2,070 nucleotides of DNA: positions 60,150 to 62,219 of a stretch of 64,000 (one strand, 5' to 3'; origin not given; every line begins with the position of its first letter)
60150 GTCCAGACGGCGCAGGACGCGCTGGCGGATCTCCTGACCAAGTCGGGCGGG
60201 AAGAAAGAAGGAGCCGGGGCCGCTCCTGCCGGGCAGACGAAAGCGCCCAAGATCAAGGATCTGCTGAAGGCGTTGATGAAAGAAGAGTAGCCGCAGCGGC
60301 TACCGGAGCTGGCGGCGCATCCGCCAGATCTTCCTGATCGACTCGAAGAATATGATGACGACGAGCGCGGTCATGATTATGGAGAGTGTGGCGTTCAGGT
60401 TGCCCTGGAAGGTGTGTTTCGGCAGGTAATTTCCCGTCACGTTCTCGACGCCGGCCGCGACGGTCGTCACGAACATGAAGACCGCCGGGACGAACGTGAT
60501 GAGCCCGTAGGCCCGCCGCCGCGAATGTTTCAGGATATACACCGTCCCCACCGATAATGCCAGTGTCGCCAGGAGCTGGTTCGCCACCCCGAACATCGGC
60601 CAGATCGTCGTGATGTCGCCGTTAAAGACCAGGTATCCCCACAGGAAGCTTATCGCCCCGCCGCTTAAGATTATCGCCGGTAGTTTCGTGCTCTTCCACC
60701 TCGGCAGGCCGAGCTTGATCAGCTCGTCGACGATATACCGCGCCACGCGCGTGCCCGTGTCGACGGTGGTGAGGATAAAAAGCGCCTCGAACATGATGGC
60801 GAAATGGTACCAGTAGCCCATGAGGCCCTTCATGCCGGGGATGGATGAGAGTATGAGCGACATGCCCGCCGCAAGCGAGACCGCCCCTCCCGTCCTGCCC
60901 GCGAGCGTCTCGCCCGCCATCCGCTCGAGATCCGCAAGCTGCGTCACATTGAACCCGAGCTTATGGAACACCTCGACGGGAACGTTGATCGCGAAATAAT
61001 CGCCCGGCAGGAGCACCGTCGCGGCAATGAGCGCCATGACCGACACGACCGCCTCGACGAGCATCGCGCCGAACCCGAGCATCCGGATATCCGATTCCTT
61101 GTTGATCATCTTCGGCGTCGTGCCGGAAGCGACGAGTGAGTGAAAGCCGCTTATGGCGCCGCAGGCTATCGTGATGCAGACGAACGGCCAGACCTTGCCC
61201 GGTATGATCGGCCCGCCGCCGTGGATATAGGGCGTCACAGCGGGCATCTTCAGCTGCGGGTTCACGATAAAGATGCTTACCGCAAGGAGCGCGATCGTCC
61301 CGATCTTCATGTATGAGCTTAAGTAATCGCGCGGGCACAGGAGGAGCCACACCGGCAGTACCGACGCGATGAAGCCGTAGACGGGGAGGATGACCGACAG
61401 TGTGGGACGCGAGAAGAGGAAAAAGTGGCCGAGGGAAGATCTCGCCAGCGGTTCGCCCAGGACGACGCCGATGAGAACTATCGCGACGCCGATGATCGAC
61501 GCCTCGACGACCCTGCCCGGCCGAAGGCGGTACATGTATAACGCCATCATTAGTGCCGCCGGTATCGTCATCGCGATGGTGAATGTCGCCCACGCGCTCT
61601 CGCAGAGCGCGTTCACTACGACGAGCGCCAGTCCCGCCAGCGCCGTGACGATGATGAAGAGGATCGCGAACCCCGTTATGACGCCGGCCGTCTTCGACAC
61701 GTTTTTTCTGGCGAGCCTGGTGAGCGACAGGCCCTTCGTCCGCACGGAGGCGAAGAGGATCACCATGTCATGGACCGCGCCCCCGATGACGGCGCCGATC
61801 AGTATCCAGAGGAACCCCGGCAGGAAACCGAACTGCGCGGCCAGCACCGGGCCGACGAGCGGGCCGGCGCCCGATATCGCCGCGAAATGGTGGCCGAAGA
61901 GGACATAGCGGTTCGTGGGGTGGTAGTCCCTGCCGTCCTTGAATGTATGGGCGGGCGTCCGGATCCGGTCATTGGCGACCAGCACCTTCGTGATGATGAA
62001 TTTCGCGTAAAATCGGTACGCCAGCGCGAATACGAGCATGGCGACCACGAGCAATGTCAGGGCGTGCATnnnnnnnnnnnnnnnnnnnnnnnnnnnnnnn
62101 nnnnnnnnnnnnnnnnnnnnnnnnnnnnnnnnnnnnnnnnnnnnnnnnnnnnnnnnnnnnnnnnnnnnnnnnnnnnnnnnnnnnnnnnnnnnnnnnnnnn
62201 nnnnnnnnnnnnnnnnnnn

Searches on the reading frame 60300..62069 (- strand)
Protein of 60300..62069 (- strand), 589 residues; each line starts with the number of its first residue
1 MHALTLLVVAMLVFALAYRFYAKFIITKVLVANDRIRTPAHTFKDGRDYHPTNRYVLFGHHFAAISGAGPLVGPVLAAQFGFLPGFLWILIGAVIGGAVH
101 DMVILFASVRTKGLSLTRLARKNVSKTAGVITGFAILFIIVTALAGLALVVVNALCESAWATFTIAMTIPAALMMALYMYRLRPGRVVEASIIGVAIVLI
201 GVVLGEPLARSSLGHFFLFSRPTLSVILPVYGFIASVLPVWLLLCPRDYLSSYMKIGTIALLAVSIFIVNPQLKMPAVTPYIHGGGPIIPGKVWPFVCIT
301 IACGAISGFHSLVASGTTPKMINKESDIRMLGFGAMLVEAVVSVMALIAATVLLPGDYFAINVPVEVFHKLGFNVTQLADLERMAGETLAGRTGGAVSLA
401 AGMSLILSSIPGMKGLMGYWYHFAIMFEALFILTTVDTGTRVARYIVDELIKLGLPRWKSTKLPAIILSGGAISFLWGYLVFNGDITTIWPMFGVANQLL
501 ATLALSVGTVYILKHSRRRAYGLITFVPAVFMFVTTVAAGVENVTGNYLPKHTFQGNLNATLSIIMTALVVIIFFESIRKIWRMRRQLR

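Call 12: find_encoding_contigs(protein=window:60300-62069:-, flank=10000, max_places=10)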
Protein window:60300-62069:- (589 aa): no gene with exactly this product is on record in the collection.

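Call 16: search_protein_families(library=pfam, proteins=[window:60303-62069:-])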
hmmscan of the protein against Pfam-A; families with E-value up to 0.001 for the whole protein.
window:60303-62069:- (589 aa): 1 family
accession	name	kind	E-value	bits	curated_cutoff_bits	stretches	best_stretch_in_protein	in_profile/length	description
PF02554.20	CstA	-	1.8e-203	677.8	27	1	3-539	2-560/560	Carbon starvation protein CstA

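Call 17: find_homologous_proteins(query=window:60303-62069:-, max_evalue=1e-100)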
Query window:60303-62069:- (589 aa): 8000 proteins with E <= 1e-100 among 8000 candidates; the best 120 are listed.
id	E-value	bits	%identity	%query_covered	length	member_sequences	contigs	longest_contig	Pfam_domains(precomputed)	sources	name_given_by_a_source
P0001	0.0e+0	1276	100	100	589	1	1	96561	PF02554.21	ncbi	-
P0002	0.0e+0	1238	97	100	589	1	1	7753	PF02554.21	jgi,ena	-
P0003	0.0e+0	1110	86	100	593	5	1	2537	PF02554.21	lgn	-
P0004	0.0e+0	1104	84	100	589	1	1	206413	PF02554.21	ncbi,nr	ncbi:MAG: carbon starvation protein A [Candidatus Omnitrophica bacterium]|nr:carbon starvation prote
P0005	0.0e+0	1100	85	100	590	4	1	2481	PF02554.21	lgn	-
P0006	0.0e+0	1100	84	100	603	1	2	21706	PF02554.21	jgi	jgi:carbon starvation protein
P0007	0.0e+0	1099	85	100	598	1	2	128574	PF02554.21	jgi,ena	-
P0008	0.0e+0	1098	85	100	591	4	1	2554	PF02554.21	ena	-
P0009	0.0e+0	1097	84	99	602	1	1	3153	PF02554.21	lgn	-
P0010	0.0e+0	1097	84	100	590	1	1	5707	PF02554.21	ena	-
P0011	0.0e+0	1097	83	100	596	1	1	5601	PF02554.21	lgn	-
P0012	0.0e+0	1095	84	100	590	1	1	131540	PF02554.21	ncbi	ncbi:MAG: carbon starvation protein A [Candidatus Omnitrophota bacterium]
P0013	0.0e+0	1094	84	100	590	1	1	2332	PF02554.21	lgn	-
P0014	0.0e+0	1094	84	100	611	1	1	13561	PF02554.21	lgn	-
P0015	0.0e+0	1092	83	100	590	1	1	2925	PF02554.21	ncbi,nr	ncbi:MAG: carbon starvation protein A [Candidatus Omnitrophica bacterium]|nr:carbon starvation prote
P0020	0.0e+0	1083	83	100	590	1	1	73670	PF02554.21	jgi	jgi:carbon starvation protein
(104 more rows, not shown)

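Call 19: find_encoding_contigs(protein=P0001, flank=10000, max_places=4)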
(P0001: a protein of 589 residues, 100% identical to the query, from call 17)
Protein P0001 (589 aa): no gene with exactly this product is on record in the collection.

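Call 20: find_encoding_contigs(protein=P0002, flank=10000, max_places=4)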
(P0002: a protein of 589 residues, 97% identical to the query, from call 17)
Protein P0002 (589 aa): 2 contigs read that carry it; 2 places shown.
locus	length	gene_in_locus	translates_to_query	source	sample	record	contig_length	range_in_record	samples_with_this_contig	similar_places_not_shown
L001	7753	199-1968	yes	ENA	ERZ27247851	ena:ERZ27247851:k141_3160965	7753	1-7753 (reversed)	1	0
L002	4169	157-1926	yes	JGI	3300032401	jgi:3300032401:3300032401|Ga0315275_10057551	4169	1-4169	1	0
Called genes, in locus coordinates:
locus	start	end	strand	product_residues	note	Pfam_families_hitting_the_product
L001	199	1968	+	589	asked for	PF02554:CstA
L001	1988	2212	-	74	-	-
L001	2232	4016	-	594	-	PF05170:AsmA, PF05359:DUF748, PF13116:YhdP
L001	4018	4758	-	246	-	PF23023:Anti-Pycsar_Apyc1, PF00753:Lactamase_B (faint), PF12706:Lactamase_B_2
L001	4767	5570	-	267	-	PF00795:CN_hydrolase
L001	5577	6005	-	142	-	-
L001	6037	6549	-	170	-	PF08534:Redoxin, PF00578:AhpC-TSA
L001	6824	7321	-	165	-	PF00254:FKBP_C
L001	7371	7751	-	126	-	?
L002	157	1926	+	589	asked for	PF02554:CstA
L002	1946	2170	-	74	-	-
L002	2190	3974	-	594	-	PF05170:AsmA, PF05359:DUF748, PF13116:YhdP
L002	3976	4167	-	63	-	?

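Call 22: find_encoding_contigs(protein=P0004, flank=6000, max_places=2)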
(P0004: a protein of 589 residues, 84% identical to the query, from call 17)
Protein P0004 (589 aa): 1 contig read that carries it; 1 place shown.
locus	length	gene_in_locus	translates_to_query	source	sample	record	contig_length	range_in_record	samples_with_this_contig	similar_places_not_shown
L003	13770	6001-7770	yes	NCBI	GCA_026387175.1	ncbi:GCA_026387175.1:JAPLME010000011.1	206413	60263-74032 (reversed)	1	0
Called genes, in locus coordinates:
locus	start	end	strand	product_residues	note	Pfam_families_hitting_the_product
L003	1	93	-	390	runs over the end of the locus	PF00512:HisKA, PF02518:HATPase_c, PF13589:HATPase_c_3 (weak), PF14501:HATPase_c_5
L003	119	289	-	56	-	-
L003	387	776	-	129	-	PF00072:Response_reg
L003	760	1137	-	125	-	PF00072:Response_reg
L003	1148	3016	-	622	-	PF02743:dCache_1, PF00672:HAMP, PF00512:HisKA, PF02518:HATPase_c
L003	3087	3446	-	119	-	-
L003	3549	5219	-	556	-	PF03321:GH3, PF23571:GH3_M, PF23572:GH3_C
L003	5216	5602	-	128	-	-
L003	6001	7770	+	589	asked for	PF02554:CstA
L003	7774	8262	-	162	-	-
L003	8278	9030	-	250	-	PF00899:ThiF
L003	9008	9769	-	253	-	PF01026:TatD_DNase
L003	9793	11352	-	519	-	PF00144:Beta-lactamase, PF11954:DUF3471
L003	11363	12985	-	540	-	PF13116:YhdP (faint)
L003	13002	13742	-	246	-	PF23023:Anti-Pycsar_Apyc1, PF00753:Lactamase_B (weak), PF12706:Lactamase_B_2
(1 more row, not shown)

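Call 23: find_encoding_contigs(protein=P0007, flank=6000, max_places=2)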
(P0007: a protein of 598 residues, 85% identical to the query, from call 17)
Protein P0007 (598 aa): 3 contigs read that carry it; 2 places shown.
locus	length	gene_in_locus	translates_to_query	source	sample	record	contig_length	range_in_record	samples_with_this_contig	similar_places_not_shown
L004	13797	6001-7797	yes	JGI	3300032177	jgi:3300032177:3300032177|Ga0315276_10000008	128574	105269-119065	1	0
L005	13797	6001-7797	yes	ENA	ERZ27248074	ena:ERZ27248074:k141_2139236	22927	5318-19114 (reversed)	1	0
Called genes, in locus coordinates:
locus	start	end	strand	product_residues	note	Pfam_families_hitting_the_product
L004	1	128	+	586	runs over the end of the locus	PF02874:ATP-synt_ab_N, PF16886:ATP-synt_ab_Xtn, PF00006:ATP-synt_ab, PF22919:ATP-synt_VA_C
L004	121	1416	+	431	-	PF02874:ATP-synt_ab_N, PF00006:ATP-synt_ab, PF22919:ATP-synt_VA_C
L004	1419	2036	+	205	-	PF01813:ATP-synt_D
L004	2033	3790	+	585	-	-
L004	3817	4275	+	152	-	PF00137:ATP-synt_C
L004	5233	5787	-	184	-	PF09335:VTT_dom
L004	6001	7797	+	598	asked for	PF02554:CstA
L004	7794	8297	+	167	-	-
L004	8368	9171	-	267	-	PF12146:Hydrolase_4, PF00561:Abhydrolase_1, PF12697:Abhydrolase_6 (weak)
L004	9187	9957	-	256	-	PF13489:Methyltransf_23, PF07021:MetW, PF13847:Methyltransf_31, PF08241:Methyltransf_11, PF08242:Methyltransf_12, PF13649:Methyltransf_25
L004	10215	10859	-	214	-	-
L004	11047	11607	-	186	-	PF01569:PAP2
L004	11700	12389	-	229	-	PF08241:Methyltransf_11 (weak), PF13649:Methyltransf_25 (faint)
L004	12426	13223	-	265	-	PF02353:CMAS, PF05401:NodS (weak), PF13489:Methyltransf_23, PF05175:MTS (weak), PF13847:Methyltransf_31, PF08241:Methyltransf_11, PF08242:Methyltransf_12, PF13649:Methyltransf_25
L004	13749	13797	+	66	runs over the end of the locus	PF00313:CSD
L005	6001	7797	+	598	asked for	PF02554:CstA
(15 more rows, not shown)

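Call 28: find_related_loci(query=window:60303-62069:-, collection=genome_contigs, flank=4000)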
Query window:60303-62069:- (589 aa) in genome_contigs; peptide patterns used: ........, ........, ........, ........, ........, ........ (x = any residue, [..] = any of these).
599 stretches matched a pattern (row limit reached: there are more); 596 encode a relative of the query (tblastn E <= 1e-3); the best 80 are kept; 80 distinct loci.
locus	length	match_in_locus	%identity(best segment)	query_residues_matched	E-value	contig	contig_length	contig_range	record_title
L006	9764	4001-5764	81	1-587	0e+0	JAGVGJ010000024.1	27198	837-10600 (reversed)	MAG: Candidatus Omnitrophota bacterium isolate DeMMO2_5 c_000000003186, whole genome shotgun sequence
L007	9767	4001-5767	78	1-585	0e+0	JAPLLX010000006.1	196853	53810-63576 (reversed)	MAG: Candidatus Omnitrophota bacterium isolate LacPavin_0920_WC90_MAG_43_22 LacPavin_0920_WC90_scaffold_868978, whole ge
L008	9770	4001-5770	78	1-589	0e+0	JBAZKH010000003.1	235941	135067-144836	MAG: Candidatus Omnitrophota bacterium isolate SO_2017_LW4_139 scaffold_150_c1_LW137-91_2017, whole genome shotgun seque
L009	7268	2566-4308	78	1-580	0e+0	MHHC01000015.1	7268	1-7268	MAG: Omnitrophica WOR_2 bacterium RIFCSPLOWO2_12_FULL_51_24 rifcsplowo2_12_scaffold_18119, whole genome shotgun sequence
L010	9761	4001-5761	79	1-586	0e+0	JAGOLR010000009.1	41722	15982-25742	MAG: Candidatus Omnitrophota bacterium isolate Go_SlDig_bin_236 Go_SlDig_2437_length_41722_cov_5.970958, whole genome sh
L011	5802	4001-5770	75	1-589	0e+0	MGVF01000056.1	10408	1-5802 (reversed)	MAG: Elusimicrobia bacterium RIFOXYA2_FULL_50_26 rifoxya2_full_scaffold_3085, whole genome shotgun sequence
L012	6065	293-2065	76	1-586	0e+0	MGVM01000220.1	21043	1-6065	MAG: Elusimicrobia bacterium RIFOXYB2_FULL_48_7 rifoxyb2_full_scaffold_968, whole genome shotgun sequence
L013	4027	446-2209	74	1-587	0e+0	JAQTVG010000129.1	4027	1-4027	MAG: Candidatus Omnitrophota bacterium isolate STB_82 NODE_79259_length_4027_cov_1.914359_Sandtown_B, whole genome shotg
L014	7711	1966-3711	76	1-581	0e+0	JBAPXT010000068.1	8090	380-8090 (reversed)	MAG: Sedimentisphaerales bacterium isolate MFD00095_ilm_asm_bin10 k127_185558, whole genome shotgun sequence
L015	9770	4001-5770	74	1-589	0e+0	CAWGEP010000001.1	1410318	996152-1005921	MAG: uncultured bacterium isolate MFD01872.bin.1.291 genome assembly, contig: contig_144638, whole genome shotgun sequen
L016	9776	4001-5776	74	1-587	0e+0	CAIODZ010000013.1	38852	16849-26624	MAG: uncultured Phycisphaerales bacterium isolate A3_bin-117 genome assembly, contig: bin-117:13/70, whole genome shotgu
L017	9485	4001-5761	74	1-586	0e+0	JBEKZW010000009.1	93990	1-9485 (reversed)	MAG: Sedimentisphaerales bacterium isolate SPRUCE 79 SPRUCE_79_9, whole genome shotgun sequence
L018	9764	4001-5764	74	1-587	0e+0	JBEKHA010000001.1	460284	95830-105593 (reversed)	MAG: Sedimentisphaerales bacterium isolate SPRUCE 266 SPRUCE_266_1, whole genome shotgun sequence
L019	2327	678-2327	73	1-549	0e+0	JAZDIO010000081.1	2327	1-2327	MAG: Candidatus Firestonebacteria bacterium isolate MEGAHIT-group-0.405 k141_15283946, whole genome shotgun sequence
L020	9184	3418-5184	70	1-588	0e+0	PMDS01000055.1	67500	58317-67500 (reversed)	MAG: Melioribacter sp. isolate fen_1284 73.20120700_E2X.198_contig_532161, whole genome shotgun sequence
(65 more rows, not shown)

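Call 61: find_encoding_contigs(protein=P0006, flank=2500, max_places=2)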
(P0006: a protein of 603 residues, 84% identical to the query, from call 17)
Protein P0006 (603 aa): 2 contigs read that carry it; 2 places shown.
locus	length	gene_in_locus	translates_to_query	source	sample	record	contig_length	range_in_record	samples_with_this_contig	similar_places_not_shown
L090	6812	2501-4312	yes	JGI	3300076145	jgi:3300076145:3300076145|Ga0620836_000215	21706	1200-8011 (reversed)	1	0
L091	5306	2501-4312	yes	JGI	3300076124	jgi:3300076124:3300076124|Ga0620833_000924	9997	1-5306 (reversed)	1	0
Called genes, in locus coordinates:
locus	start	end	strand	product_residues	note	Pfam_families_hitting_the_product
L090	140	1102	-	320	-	PF05157:MshEN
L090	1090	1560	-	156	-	PF00383:dCMP_cyt_deam_1, PF14437:MafB19-deam, PF14439:Bd3614-deam (weak)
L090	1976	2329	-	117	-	PF01588:tRNA_bind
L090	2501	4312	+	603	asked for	PF02554:CstA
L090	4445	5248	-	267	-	PF00089:Trypsin, PF10459:Peptidase_S46 (faint), PF13365:Trypsin_2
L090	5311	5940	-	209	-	PF13371:TPR_9 (faint), PF13424:TPR_12 (faint), PF13428:TPR_14 (faint), PF28559:TPR_SusR (weak), PF13431:TPR_17 (faint), PF23914:TPR_CcmH_CycH (faint), PF00515:TPR_1 (faint), PF13432:TPR_16 (weak), +8 more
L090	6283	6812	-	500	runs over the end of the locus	PF00239:Resolvase, PF07508:Recombinase, PF13408:Zn_ribbon_recom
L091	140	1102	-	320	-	PF05157:MshEN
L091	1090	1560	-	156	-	PF00383:dCMP_cyt_deam_1, PF14437:MafB19-deam, PF14439:Bd3614-deam (weak)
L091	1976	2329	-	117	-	PF01588:tRNA_bind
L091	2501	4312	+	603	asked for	PF02554:CstA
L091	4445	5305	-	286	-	?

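Call 62: find_encoding_contigs(protein=P0012, flank=2500, max_places=2)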
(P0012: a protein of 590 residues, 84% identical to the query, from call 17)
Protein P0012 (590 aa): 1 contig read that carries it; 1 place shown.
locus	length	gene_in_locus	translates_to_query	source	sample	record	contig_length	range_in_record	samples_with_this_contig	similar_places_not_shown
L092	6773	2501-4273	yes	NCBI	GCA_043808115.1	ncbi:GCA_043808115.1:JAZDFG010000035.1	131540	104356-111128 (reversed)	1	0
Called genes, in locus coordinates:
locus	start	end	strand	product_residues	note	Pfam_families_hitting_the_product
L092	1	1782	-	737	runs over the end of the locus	PF02743:dCache_1, PF00672:HAMP, PF00512:HisKA, PF02518:HATPase_c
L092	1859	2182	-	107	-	-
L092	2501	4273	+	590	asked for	PF02554:CstA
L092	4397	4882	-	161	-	-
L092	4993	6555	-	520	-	PF00144:Beta-lactamase, PF11954:DUF3471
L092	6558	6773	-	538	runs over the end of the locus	PF05170:AsmA (weak), PF05359:DUF748, PF13116:YhdP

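Call 63: find_encoding_contigs(protein=P0020, flank=2500, max_places=2)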
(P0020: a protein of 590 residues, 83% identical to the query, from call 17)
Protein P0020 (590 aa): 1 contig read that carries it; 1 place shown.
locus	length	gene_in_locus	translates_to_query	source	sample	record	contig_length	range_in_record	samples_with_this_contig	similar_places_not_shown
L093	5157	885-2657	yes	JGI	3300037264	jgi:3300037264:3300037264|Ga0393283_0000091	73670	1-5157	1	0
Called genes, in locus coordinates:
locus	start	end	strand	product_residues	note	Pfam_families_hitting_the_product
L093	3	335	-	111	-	?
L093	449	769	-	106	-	PF01588:tRNA_bind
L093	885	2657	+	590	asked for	PF02554:CstA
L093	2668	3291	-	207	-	PF09335:VTT_dom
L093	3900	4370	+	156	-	-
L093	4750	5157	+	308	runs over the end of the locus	PF01555:N6_N4_Mtase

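Call 77: find_encoding_contigs(protein=P0003, flank=3000, max_places=5)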
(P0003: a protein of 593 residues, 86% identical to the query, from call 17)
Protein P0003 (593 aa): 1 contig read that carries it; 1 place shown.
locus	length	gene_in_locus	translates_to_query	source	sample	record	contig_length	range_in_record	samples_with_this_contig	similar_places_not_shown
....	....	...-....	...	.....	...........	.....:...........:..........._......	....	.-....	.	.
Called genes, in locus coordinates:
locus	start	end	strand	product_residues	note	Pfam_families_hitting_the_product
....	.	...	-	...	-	?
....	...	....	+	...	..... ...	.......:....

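Call 78: find_encoding_contigs(protein=P0008, flank=3000, max_places=5)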
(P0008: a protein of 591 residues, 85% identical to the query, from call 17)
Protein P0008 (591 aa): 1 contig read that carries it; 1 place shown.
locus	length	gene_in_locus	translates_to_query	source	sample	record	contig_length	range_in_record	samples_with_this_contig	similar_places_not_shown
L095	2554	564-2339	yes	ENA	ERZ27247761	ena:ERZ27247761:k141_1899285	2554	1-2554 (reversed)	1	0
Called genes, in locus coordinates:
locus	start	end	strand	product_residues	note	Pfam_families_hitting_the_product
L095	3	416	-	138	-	?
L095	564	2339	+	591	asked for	PF02554:CstA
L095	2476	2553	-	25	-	?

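Call 92: list_cluster_members(proteins=[P0213, P0001, P0121])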
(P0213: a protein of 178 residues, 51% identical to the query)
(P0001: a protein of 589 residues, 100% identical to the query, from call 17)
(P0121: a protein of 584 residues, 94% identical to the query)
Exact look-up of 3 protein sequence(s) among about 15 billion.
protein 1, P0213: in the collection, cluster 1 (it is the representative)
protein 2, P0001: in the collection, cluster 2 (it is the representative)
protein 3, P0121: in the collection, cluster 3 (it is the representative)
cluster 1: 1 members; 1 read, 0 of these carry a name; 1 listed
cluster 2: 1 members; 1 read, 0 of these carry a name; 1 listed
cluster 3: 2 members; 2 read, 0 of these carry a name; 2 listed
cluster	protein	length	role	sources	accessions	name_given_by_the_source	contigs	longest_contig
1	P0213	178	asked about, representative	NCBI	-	-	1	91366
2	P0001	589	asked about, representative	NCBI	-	-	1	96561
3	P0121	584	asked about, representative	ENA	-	-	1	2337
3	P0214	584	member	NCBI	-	-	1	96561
